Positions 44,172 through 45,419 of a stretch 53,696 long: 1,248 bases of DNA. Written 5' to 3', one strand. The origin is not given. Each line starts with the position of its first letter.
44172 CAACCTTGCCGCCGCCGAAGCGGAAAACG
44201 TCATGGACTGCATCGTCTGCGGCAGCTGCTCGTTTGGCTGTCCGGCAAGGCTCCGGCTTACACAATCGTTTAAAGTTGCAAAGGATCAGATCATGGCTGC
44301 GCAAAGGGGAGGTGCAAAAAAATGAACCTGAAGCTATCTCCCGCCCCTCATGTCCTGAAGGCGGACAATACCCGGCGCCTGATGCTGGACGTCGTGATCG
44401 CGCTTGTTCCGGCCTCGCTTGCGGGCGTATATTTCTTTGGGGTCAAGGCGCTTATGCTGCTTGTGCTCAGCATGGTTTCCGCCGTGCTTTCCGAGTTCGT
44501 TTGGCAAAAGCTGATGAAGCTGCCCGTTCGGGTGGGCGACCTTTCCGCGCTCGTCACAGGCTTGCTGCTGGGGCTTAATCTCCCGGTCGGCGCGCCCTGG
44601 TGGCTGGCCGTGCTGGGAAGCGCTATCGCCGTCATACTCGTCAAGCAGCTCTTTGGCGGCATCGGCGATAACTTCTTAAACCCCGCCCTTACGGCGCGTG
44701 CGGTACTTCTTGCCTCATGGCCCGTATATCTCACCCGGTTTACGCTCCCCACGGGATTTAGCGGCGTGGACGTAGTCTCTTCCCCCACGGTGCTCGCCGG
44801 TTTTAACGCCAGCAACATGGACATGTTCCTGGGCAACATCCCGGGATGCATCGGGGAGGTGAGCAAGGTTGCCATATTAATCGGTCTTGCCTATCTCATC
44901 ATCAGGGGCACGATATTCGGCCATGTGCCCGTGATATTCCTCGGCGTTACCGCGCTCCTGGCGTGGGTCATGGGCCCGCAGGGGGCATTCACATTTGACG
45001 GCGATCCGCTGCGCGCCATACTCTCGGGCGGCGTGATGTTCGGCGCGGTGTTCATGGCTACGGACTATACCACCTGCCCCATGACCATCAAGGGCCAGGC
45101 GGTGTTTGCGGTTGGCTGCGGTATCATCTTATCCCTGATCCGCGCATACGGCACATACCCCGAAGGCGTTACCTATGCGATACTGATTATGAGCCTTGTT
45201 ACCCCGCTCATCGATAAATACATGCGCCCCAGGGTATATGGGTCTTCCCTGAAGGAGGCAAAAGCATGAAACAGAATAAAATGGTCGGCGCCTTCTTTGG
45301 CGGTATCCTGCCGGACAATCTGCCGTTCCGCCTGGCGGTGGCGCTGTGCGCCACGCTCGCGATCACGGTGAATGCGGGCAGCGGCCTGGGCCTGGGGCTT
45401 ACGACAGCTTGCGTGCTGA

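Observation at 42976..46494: Four-gene Rnf-like cluster (C-D-E-A) lacking rnfG and rnfB, with an RnfA that has lost both conserved cysteines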

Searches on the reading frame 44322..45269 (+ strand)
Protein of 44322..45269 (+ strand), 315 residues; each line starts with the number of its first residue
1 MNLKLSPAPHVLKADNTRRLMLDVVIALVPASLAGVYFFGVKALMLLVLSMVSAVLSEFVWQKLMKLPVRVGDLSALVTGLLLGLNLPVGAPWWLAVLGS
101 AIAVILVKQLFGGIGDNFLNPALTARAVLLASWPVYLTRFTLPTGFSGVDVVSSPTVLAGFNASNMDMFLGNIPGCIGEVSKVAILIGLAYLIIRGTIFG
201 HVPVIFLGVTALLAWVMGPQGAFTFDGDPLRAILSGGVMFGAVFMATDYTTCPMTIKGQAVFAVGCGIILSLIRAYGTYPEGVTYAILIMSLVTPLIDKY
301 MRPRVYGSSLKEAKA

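Call 3: search_protein_families(library=pfam, proteins=[window:44322-45269:+], max_evalue=0.01)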
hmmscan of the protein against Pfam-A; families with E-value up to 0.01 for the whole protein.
window:44322-45269:+ (315 aa): 1 family
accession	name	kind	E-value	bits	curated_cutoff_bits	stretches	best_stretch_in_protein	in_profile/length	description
PF03116.20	NQR2_RnfD_RnfE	-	1.6e-107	359.7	27.7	1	5-307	2-296/296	NQR2, RnfD, RnfE family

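Call 4: search_protein_families(library=ncbifam, proteins=[window:44322-45269:+], max_evalue=0.01)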
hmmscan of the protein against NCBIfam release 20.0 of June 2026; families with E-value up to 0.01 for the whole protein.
window:44322-45269:+ (315 aa): 6 families
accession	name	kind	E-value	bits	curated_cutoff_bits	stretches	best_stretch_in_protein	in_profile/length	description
TIGR01946.1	rnfD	subfamily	3e-90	302.9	207.05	1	8-307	1-326/327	RnfABCDGE type electron transport complex subunit D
NF002011.0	PRK00816.1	equivalog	3.1e-64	217.3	415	2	1-152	1-154/352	electron transport complex subunit RsxD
NF041838.1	rnfD_Methano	equivalog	3e-51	174.5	400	1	1-305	1-284/285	Rnf electron transport complex subunit RnfD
NF003756.0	PRK05349.1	equivalog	1.4e-45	156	414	2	44-301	122-392/406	NADH:ubiquinone reductase (Na(+)-transporting) subunit B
TIGR01937.1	nqrB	equivalog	2.2e-42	145.4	349.9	3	156-300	256-404/413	NADH:ubiquinone reductase (Na(+)-transporting) subunit B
NF002181.0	PRK01024.1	equivalog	1e-32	113.5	792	2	162-301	343-494/503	Na(+)-transporting NADH-quinone reductase subunit B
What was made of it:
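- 44322..45269 (+): rnfD: the membrane subunit. The riboflavin ligands N120 and D248 and the flavinylation Thr156 are kept. The motif reads DVVSSPT, with a clade-specific Ala-to-Pro change at -1. TIGR01946 303 bits against 207 (call 4).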

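Call 14: search_solved_structures(query=window:44322-45269:+, show_alignments=4, max_evalue=0.001)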
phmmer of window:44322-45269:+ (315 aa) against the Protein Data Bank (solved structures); distinct sequences matched with E-value up to 0.001: 6.
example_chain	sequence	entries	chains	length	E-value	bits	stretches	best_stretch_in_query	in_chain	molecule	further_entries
7zc6_D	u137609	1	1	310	7.1e-85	288.3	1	5-308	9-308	RnfD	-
9eri_D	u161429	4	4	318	1.6e-82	280.6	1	1-314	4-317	Na(+)-translocating ferredoxin:NAD(+) oxidoreductase complex subunit D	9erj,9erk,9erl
8ahx_D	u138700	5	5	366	3.1e-55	191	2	161-311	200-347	Ion-translocating oxidoreductase complex subunit D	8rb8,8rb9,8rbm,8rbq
9lrr_B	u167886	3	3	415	5.1e-29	104.9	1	75-301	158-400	Na(+)-translocating NADH-quinone reductase subunit B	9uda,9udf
7xk3_B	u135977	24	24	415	7.2e-29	104.4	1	75-301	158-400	Na(+)-translocating NADH-quinone reductase subunit B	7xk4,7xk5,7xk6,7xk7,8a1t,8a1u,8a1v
9ud3_B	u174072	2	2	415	1.3e-28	103.6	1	75-301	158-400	Na(+)-translocating NADH-quinone reductase subunit B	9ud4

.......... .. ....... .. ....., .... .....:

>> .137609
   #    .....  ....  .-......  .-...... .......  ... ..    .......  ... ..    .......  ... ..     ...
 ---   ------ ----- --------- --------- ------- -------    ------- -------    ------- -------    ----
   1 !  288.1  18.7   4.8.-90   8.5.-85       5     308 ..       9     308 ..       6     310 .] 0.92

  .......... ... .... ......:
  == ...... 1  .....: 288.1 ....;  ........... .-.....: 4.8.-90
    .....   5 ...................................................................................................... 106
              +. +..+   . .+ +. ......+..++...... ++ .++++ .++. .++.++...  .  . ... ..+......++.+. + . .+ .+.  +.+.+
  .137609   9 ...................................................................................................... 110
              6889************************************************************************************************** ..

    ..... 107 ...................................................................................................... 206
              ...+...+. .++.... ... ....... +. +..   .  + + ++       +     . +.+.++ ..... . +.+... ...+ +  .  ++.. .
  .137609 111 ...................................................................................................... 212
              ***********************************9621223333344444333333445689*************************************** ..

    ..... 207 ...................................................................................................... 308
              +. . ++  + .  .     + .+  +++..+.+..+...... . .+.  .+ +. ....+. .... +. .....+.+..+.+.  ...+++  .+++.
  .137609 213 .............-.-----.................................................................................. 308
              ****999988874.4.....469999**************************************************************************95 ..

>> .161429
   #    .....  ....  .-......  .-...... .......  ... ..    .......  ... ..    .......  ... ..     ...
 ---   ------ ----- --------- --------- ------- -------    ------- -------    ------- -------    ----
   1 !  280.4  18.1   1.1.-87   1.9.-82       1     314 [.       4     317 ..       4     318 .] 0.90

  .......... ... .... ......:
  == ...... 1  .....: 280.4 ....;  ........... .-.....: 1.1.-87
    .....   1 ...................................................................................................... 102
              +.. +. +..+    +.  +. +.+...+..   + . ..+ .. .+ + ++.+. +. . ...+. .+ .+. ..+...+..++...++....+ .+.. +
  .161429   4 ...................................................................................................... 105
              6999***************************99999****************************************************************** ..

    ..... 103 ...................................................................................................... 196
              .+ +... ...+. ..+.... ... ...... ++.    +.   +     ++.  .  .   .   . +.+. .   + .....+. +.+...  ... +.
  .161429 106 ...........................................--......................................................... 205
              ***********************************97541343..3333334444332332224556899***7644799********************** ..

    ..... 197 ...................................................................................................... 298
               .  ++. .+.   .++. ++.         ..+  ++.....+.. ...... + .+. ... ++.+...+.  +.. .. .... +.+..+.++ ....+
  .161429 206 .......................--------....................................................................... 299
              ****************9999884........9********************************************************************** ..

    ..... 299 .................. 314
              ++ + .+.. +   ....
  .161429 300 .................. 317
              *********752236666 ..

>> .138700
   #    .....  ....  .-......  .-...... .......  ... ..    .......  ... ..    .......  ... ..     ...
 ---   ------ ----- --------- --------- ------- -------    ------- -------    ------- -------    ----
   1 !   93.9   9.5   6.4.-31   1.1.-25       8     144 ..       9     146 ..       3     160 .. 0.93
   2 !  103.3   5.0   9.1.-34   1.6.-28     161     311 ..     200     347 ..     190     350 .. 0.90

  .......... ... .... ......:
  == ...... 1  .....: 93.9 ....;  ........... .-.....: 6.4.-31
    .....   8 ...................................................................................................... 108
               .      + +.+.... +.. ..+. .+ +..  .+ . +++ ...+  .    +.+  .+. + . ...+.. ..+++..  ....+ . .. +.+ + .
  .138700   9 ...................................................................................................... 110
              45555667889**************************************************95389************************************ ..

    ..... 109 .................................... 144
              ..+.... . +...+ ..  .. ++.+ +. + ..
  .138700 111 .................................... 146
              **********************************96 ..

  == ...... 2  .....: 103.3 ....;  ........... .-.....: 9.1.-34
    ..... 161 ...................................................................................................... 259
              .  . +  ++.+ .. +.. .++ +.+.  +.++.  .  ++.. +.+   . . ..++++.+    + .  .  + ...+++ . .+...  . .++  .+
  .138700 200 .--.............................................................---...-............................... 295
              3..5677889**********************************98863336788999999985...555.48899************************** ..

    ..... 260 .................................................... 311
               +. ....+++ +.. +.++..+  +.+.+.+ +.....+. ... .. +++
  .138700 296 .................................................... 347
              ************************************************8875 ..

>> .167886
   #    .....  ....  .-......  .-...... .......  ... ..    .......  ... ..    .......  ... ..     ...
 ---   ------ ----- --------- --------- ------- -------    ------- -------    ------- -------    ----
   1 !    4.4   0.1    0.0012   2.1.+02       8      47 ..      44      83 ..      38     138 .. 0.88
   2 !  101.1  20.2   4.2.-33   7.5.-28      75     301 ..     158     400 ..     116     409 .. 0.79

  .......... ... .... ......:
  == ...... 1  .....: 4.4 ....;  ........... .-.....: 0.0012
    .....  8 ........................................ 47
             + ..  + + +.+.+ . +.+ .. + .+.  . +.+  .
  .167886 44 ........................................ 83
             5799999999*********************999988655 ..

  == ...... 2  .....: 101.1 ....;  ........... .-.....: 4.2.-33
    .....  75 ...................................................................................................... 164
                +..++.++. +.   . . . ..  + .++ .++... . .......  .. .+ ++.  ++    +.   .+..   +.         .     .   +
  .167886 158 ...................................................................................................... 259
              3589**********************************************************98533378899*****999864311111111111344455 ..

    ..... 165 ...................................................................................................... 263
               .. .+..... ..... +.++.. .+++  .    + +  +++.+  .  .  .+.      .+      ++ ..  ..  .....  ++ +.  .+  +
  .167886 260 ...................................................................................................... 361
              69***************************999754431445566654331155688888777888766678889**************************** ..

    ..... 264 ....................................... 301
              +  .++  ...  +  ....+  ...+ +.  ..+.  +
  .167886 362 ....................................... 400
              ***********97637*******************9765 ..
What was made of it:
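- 44322..45269 (+): PDB alignments (call 14).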

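Call 74: find_homologous_proteins(query=window:44322-45266:+, max_evalue=1e-30)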
Query window:44322-45266:+ (315 aa): 7699 proteins with E <= 1e-30 among 8000 candidates; the best 120 are listed.
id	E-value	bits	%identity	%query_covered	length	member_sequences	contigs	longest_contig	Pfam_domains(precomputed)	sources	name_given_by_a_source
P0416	5.7e-197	671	100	100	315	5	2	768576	PF03116.21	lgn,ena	-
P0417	3.8e-181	619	89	100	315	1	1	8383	PF03116.21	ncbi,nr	ncbi:MAG TPA: RnfABCDGE type electron transport complex subunit D [Feifaniaceae bacterium]|nr:RnfABC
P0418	1.1e-177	608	88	100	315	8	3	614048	PF03116.21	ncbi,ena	-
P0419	2.2e-176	604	87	100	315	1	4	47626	PF03116.21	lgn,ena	-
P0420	1.4e-175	601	86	100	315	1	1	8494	PF03116.21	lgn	-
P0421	8.5e-175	599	85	100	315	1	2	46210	PF03116.21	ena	-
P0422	1.5e-174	598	86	100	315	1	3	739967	PF03116.21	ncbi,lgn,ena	-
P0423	3.2e-174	597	86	100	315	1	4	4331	PF03116.21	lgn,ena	-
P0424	8.2e-174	595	85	100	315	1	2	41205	PF03116.21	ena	-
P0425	1.0e-169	582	83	100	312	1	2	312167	PF03116.21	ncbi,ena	-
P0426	8.0e-154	530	77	100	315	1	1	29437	PF03116.21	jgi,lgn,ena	-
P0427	1.7e-151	522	76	100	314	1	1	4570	PF03116.21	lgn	-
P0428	2.9e-150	518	76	100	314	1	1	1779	PF03116.21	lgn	-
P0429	7.6e-147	507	74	98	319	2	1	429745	PF03116.21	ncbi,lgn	-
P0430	1.4e-146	506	79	94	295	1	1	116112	PF03116.21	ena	-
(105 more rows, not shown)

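Call 76: find_encoding_contigs(protein=P0430, flank=10000, max_places=1)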
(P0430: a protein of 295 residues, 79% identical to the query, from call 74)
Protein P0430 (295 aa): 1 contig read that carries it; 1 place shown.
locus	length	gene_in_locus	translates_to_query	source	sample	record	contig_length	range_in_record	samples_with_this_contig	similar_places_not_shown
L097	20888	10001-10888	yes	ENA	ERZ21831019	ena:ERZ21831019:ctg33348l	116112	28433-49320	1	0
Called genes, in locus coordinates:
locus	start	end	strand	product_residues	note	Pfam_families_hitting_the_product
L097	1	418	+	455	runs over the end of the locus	PF01171:ATP_bind_3, PF11734:TilS_C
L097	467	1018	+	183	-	PF00156:Pribosyltran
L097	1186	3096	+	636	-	PF06480:FtsH_ext, PF00004:AAA, PF07728:AAA_5 (faint), PF17862:AAA_lid_3, PF01434:Peptidase_M41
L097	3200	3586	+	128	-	PF22636:FlK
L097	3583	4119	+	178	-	PF02811:PHP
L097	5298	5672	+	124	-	PF14572:Pribosyl_synth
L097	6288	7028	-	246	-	PF21999:IMS_HHH_1 (faint), PF11799:IMS_C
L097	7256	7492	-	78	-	PF00817:IMS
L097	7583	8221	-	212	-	PF01925:TauE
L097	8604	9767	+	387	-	PF13375:RnfC_N, PF01512:Complex1_51K, PF10531:SLBB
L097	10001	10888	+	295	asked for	PF03116:NQR2_RnfD_RnfE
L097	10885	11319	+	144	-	PF02508:Rnf-Nqr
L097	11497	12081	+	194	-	PF02508:Rnf-Nqr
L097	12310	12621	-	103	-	PF01814:Hemerythrin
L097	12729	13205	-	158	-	PF08282:Hydrolase_3, PF05116:S6PP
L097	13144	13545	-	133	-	PF08282:Hydrolase_3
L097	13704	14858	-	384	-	PF03215:Rad17 (weak), PF02463:SMC_N (weak), PF00005:ABC_tran, PF17912:OB_MalK, PF08402:TOBE_2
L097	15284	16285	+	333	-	PF00356:LacI, PF00532:Peripla_BP_1, PF13407:Peripla_BP_4, PF13377:Peripla_BP_3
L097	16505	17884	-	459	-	PF00291:PALP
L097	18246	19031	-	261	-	PF06426:SATase_N (faint), PF00132:Hexapep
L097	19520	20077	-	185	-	PF04014:MazE_antitoxin, PF15714:SpoVT_C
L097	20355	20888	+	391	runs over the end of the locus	PF01676:Metalloenzyme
